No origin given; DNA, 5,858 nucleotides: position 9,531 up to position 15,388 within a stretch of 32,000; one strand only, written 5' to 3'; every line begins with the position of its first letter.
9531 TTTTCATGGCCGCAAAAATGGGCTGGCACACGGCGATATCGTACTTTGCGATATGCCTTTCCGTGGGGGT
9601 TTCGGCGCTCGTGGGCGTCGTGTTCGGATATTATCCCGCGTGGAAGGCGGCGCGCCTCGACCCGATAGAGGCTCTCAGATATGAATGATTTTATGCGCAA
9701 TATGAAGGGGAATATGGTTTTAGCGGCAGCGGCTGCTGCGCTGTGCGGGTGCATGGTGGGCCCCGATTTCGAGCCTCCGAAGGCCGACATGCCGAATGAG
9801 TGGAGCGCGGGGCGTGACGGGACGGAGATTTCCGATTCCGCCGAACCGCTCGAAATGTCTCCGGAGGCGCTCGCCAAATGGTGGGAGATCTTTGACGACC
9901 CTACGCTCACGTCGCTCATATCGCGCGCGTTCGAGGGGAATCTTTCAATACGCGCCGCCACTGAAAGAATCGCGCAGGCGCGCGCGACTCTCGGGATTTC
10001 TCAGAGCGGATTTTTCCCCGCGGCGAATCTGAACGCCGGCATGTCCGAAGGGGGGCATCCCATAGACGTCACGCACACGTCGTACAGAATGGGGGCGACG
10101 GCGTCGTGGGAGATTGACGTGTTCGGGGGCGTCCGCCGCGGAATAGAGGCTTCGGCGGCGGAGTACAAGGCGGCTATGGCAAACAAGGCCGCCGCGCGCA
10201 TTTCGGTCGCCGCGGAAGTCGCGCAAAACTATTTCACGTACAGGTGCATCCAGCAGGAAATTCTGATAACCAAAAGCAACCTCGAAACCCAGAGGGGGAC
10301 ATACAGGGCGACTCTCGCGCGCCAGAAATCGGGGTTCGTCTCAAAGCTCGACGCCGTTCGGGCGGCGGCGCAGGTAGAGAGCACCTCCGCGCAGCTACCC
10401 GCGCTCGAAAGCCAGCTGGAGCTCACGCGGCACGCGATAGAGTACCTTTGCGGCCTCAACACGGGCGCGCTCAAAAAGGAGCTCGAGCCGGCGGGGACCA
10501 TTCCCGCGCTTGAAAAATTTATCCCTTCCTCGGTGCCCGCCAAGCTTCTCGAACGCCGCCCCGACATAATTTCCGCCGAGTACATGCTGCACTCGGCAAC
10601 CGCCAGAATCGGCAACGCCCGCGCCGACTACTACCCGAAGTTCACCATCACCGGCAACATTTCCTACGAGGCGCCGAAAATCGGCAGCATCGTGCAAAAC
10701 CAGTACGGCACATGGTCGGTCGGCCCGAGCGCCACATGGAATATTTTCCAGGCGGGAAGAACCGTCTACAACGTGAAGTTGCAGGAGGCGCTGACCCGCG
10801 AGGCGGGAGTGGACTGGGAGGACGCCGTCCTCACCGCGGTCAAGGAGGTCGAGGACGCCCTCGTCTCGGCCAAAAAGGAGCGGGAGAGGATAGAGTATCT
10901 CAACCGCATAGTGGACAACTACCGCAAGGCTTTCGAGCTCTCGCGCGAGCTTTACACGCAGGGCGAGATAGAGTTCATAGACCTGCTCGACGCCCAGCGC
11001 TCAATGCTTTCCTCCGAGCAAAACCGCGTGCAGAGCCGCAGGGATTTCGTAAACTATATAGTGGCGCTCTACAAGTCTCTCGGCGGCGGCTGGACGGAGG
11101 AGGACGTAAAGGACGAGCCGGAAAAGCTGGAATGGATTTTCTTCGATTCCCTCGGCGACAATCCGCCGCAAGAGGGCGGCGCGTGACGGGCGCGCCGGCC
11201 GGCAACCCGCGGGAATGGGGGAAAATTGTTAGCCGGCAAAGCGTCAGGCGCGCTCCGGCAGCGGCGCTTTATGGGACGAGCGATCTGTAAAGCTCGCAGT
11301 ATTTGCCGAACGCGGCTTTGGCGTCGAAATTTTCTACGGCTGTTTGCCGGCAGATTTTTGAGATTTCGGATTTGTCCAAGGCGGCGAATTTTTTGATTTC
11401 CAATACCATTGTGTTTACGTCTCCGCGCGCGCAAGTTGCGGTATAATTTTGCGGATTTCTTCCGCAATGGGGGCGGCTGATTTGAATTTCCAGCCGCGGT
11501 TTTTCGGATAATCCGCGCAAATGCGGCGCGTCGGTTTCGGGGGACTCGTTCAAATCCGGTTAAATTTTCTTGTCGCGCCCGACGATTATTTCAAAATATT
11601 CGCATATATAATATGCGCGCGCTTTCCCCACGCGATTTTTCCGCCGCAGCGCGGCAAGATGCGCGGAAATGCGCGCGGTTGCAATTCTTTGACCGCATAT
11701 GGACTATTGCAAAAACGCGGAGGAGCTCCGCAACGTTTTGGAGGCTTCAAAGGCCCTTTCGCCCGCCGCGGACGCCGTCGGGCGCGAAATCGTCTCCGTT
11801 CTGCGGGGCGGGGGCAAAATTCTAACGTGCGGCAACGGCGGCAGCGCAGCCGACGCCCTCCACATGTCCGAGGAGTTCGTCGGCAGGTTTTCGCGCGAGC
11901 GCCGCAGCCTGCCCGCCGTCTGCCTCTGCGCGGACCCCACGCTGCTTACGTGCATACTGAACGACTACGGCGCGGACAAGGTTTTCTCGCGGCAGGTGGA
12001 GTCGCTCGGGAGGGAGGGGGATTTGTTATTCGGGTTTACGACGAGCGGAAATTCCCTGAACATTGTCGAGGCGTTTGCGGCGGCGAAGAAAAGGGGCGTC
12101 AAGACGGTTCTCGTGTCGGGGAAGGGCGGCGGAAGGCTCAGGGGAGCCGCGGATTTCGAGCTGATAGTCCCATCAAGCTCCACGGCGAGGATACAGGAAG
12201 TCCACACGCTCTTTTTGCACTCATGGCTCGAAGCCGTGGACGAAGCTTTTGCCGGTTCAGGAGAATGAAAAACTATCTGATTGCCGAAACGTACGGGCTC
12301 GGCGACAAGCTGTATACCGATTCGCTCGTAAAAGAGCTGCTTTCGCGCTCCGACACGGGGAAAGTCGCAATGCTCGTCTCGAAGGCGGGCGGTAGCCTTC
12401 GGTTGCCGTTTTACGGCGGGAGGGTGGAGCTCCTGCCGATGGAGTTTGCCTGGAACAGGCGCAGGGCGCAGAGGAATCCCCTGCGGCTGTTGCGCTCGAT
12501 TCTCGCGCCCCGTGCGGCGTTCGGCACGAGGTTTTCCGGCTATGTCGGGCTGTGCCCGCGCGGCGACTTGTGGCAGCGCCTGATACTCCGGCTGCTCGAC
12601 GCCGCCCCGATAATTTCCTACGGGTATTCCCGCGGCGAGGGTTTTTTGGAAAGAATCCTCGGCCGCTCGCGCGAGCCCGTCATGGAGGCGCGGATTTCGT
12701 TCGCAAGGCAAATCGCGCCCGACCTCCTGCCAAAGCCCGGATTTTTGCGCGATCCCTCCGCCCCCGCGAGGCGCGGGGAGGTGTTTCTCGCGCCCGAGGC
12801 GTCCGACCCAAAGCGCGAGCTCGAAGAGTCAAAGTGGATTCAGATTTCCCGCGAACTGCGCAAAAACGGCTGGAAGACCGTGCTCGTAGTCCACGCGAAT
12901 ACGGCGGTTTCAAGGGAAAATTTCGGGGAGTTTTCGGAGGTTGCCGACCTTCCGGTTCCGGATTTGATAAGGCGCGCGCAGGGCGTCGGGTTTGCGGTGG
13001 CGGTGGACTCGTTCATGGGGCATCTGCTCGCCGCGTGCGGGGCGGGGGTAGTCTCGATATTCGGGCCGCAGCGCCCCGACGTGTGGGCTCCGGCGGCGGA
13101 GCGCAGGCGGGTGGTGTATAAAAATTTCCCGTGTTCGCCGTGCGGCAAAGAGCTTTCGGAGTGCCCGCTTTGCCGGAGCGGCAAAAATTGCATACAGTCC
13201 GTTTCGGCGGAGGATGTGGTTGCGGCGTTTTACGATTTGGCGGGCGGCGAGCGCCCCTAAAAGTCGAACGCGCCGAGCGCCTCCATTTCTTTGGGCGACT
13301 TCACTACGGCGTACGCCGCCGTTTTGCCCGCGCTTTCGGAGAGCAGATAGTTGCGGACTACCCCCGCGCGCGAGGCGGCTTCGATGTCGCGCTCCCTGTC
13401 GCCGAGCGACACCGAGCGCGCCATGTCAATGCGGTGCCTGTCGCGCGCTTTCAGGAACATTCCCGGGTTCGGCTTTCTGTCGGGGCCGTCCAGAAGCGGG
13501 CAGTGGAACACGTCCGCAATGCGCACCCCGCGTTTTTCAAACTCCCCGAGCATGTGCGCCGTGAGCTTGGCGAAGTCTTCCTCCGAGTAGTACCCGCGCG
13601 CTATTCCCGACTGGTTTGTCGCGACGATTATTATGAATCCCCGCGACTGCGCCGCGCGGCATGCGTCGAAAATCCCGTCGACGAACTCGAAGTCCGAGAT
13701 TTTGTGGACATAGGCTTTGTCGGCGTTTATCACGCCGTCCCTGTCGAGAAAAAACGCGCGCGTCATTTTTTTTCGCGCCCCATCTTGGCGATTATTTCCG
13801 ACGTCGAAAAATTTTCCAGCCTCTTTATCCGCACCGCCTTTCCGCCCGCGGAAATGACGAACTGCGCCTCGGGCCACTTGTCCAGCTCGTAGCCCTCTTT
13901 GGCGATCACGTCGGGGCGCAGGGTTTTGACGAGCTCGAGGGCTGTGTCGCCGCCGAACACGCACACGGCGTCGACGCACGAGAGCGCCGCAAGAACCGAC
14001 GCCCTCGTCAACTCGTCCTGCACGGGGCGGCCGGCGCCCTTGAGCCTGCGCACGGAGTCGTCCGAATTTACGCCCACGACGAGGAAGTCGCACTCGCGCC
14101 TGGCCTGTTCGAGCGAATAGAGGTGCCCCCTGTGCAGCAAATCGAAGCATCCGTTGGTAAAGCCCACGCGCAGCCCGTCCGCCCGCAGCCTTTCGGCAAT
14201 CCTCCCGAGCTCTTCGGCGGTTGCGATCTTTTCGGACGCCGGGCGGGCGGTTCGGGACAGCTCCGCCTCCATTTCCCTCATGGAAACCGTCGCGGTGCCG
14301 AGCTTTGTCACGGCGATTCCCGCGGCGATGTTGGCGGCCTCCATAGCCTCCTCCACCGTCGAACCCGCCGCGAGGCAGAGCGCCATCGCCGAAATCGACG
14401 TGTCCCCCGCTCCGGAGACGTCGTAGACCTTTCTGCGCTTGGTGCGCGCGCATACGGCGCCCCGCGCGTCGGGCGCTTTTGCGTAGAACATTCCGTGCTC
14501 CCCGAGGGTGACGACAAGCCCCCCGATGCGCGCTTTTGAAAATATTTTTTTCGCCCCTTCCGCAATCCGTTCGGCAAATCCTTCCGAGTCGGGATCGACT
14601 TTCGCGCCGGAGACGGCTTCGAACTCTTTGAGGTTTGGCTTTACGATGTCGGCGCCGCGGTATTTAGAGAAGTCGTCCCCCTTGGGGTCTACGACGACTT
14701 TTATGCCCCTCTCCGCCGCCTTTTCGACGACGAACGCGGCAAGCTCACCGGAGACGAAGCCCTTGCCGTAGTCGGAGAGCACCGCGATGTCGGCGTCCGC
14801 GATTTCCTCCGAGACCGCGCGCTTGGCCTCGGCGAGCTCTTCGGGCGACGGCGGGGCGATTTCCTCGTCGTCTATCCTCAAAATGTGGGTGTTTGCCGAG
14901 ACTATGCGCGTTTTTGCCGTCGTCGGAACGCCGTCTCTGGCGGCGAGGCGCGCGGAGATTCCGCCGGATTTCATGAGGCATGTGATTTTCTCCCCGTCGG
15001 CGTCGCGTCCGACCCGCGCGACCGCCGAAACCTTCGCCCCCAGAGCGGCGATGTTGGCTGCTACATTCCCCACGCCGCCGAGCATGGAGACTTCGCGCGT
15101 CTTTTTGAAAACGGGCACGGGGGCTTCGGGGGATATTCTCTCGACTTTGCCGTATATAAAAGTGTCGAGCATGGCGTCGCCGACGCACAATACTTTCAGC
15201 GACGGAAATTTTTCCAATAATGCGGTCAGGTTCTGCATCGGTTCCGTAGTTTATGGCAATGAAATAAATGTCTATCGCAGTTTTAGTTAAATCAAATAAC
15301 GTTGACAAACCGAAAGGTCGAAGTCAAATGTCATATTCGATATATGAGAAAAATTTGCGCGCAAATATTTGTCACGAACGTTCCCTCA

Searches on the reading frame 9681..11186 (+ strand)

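Call 6: search_protein_families(library=pfam, proteins=[window:9681-11186:+], max_evalue=0.001)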
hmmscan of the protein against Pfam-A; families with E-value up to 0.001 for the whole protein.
window:9681-11186:+ (501 aa): 1 family
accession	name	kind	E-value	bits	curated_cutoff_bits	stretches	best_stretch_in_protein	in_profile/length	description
PF02321.23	OEP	-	9.4e-61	205.3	22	2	286-468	5-187/187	Outer membrane efflux protein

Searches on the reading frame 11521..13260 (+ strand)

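Call 6: search_protein_families(library=pfam, proteins=[window:11521-13260:+], max_evalue=0.001)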
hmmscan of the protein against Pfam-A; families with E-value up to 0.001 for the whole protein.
window:11521-13260:+ (579 aa): 1 family
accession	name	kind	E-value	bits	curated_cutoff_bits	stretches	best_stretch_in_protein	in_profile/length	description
PF01075.23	Glyco_transf_9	-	1.6e-12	47.7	22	1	414-546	101-241/247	Glycosyltransferase family 9 (heptosyltransferase)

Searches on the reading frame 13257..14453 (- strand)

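Call 7: search_protein_families(library=pfam, proteins=[window:13257-14453:-], max_evalue=0.001)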
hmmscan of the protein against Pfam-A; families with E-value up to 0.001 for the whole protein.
window:13257-14453:- (398 aa): 4 families
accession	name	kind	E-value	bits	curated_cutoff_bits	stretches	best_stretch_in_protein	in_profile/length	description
PF13242.12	Hydrolase_like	-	1e-07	32.2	22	1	326-365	3-43/75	HAD-hyrolase-like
PF00702.32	Hydrolase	-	3.1e-07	31.4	26.4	1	235-364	74-191/191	haloacid dehalogenase-like hydrolase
PF13419.12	HAD_2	-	1.6e-05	25.6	23.8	1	325-365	133-173/178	Haloacid dehalogenase-like hydrolase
PF08645.17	PNK3P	-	1.6e-05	25.1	22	1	244-352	14-125/161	Polynucleotide kinase 3 phosphatase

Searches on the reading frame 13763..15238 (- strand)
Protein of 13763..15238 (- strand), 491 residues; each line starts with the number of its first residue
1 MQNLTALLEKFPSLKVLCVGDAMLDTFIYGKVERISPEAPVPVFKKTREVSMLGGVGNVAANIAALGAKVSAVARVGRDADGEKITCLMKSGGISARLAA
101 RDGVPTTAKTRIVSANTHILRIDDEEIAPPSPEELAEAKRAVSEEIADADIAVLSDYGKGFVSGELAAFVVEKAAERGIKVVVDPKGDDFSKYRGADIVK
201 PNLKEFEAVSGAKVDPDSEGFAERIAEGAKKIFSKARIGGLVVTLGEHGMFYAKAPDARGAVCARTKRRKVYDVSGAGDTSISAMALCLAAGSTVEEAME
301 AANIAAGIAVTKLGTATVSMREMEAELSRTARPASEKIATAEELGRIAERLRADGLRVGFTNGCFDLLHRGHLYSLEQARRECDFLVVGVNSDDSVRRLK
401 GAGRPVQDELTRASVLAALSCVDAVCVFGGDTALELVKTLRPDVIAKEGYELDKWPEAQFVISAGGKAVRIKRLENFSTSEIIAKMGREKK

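Call 7: search_protein_families(library=pfam, proteins=[window:13763-15238:-], max_evalue=0.001)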
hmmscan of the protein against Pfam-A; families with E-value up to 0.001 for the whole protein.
window:13763-15238:- (491 aa): 3 families
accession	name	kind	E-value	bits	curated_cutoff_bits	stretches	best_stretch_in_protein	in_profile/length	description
PF00294.29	PfkB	-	9.7e-38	130.6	25.8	1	15-317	3-297/302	pfkB family carbohydrate kinase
PF01467.32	CTP_transf_like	-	1.9e-13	51.2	21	1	360-459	1-99/133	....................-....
PF08543.17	Phos_pyr_kin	-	2.8e-05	24.1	27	1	196-303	120-225/246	Phosphomethylpyrimidine kinase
